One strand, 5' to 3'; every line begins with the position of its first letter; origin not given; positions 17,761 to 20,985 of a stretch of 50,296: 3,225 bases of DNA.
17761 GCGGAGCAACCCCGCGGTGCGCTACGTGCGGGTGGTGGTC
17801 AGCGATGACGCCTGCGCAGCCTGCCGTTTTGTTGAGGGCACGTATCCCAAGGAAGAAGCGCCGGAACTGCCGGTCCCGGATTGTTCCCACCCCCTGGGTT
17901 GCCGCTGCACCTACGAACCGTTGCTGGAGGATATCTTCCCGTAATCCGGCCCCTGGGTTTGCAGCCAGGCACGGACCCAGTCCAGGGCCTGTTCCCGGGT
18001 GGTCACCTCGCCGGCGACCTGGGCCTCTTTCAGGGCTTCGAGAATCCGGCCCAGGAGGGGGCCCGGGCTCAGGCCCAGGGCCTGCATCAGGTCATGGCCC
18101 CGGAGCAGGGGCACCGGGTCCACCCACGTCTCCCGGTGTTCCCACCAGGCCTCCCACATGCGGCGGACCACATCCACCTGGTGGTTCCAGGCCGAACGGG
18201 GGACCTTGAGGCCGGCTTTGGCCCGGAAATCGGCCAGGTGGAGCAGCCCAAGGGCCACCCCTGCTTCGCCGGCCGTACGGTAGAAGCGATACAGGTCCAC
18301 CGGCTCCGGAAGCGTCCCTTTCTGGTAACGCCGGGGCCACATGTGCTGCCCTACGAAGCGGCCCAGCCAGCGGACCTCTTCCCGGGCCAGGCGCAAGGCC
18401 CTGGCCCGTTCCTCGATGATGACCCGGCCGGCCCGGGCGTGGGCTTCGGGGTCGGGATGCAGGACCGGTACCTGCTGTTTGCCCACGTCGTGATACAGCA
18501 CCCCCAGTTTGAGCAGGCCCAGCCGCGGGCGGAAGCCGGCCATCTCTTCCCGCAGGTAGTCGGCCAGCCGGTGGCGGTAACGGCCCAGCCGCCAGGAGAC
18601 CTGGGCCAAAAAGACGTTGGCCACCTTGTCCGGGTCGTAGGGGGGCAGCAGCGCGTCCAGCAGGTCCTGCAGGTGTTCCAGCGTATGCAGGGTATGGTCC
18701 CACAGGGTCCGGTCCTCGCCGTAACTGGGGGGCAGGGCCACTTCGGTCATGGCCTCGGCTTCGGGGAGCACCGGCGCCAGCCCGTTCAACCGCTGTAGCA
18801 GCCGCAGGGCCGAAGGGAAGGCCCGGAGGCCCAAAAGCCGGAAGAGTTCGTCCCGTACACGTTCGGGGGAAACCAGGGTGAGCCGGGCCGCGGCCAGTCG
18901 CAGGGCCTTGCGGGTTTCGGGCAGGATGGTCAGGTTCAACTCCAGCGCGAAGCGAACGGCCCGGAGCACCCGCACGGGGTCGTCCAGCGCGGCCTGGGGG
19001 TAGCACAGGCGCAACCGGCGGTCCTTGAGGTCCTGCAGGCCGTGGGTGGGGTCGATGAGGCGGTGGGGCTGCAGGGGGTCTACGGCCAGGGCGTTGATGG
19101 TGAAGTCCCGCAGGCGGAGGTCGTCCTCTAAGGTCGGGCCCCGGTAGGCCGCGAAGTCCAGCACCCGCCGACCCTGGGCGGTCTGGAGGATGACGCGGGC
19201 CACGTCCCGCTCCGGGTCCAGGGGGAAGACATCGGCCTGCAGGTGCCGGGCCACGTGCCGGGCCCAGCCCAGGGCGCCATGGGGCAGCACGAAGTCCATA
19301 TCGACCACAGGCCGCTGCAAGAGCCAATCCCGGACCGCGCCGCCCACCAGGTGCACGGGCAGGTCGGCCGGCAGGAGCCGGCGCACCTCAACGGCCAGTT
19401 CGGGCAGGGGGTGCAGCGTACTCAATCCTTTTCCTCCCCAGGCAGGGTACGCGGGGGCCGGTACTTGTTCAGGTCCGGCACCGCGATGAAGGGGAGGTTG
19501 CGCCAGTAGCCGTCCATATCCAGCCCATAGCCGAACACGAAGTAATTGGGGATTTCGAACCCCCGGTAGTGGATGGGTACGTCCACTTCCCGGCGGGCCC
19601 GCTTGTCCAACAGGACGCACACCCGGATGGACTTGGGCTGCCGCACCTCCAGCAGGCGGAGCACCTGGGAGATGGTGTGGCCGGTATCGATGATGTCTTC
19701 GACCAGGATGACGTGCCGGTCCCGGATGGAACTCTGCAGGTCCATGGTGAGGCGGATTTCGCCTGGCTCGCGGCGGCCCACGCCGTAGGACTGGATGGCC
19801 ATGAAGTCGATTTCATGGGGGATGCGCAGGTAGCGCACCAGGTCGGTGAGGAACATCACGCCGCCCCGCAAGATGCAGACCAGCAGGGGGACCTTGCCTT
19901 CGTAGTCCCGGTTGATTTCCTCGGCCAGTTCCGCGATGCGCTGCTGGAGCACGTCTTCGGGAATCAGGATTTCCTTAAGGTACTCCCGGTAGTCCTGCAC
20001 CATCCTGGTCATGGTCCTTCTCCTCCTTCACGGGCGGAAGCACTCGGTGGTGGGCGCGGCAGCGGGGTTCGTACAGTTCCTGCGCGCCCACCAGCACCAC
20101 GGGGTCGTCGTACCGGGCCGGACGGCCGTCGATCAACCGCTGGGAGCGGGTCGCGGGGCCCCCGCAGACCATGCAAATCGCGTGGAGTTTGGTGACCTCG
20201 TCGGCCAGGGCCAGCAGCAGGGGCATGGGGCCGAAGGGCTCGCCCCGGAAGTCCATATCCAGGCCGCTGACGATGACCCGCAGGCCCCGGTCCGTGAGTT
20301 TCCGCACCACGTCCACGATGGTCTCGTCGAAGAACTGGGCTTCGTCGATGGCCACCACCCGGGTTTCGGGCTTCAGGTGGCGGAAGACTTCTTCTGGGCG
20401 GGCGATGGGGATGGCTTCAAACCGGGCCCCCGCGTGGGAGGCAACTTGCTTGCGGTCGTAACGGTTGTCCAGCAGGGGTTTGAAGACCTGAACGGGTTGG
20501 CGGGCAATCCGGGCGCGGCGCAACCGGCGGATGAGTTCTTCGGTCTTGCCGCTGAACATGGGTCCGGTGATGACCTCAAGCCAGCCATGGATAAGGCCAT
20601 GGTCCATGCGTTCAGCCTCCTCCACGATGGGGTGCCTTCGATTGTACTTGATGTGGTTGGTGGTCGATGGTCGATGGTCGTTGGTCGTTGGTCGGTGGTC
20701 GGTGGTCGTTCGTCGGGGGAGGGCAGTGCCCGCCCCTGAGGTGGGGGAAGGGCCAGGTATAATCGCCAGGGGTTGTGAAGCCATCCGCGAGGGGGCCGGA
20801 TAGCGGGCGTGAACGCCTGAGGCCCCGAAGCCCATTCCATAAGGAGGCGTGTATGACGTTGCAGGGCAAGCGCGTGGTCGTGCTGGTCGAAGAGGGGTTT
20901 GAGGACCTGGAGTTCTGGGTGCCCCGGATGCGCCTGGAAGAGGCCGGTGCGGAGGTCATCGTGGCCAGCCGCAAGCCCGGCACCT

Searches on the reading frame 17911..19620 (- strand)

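Call 44: search_protein_families(library=pfam, proteins=[window:17911-19620:-], max_evalue=0.001)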
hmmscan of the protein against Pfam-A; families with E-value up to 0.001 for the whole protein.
window:17911-19620:- (569 aa): 4 families
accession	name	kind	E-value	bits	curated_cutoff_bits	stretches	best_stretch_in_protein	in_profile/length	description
PF01743.26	PolyA_pol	-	1.2e-16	61.6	23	1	90-204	2-126/126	Poly A polymerase head domain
PF12627.12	PolyA_pol_RNAbd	-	3.1e-10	40.1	22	1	229-290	1-62/64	Probable RNA and SrmB- binding site of polymerase A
PF13735.12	tRNA_NucTran2_2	-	2.2e-08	34.7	27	1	506-547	105-147/149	tRNA nucleotidyltransferase domain 2 putative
PF01966.28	HD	-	0.00032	21.4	22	0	352-418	15-80/116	HD domain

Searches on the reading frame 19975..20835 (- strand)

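Call 44: search_protein_families(library=pfam, proteins=[window:19975-20835:-], max_evalue=0.001)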
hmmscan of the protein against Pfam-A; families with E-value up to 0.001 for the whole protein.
window:19975-20835:- (286 aa): 1 family
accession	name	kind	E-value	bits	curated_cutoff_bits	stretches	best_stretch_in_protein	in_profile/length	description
PF00265.24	TK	-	6.1e-51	173.2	20.6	1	84-263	1-176/176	Thymidine kinase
